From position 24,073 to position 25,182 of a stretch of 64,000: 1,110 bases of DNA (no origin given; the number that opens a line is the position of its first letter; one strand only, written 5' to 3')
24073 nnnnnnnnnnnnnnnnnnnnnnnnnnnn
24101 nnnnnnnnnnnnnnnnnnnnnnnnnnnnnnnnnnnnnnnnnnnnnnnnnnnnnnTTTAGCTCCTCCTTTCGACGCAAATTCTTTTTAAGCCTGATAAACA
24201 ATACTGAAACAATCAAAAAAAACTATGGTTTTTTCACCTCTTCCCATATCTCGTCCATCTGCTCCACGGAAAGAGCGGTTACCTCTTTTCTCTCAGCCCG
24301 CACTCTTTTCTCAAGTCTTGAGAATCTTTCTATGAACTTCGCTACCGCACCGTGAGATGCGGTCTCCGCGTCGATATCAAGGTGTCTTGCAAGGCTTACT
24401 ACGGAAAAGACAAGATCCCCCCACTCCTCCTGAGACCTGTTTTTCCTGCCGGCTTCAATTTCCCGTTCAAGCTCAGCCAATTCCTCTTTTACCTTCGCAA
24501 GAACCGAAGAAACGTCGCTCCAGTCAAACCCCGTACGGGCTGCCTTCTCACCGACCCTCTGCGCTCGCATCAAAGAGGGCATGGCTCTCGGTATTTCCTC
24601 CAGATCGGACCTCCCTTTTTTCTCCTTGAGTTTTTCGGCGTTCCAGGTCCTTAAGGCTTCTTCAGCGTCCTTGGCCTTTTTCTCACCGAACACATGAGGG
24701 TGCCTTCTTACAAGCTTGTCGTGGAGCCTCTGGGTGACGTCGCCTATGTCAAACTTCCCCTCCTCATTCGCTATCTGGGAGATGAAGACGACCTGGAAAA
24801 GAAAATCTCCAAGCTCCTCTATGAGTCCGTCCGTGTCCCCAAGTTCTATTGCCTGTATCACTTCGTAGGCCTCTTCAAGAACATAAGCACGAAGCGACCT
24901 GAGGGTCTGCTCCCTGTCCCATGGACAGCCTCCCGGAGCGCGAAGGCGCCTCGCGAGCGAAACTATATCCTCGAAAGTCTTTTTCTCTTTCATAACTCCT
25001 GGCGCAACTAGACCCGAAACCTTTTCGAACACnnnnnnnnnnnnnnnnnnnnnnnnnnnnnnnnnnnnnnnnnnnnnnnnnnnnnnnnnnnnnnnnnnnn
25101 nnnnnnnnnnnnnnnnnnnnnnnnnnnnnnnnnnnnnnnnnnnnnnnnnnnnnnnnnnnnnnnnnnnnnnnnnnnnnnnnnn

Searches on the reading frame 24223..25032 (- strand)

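Call 12: search_protein_families(library=pfam, proteins=[window:24223-25032:-], max_evalue=0.1)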
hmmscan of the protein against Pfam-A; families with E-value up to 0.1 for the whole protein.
window:24223-25032:- (269 aa): 3 families
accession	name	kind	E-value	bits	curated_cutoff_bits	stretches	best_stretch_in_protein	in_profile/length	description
PF03819.22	MazG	-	4.6e-37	126.6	22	2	42-115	1-74/74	MazG nucleotide pyrophosphohydrolase domain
PF01503.22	PRA-PH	-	1.4e-08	35.5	21.3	2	45-81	26-64/86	Phosphoribosyl-ATP pyrophosphohydrolase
PF24850.1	CC_BshC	-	0.025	14.9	27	1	158-265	6-114/159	Bacillithiol biosynthesis BshC, C-terminal coiled-coil domain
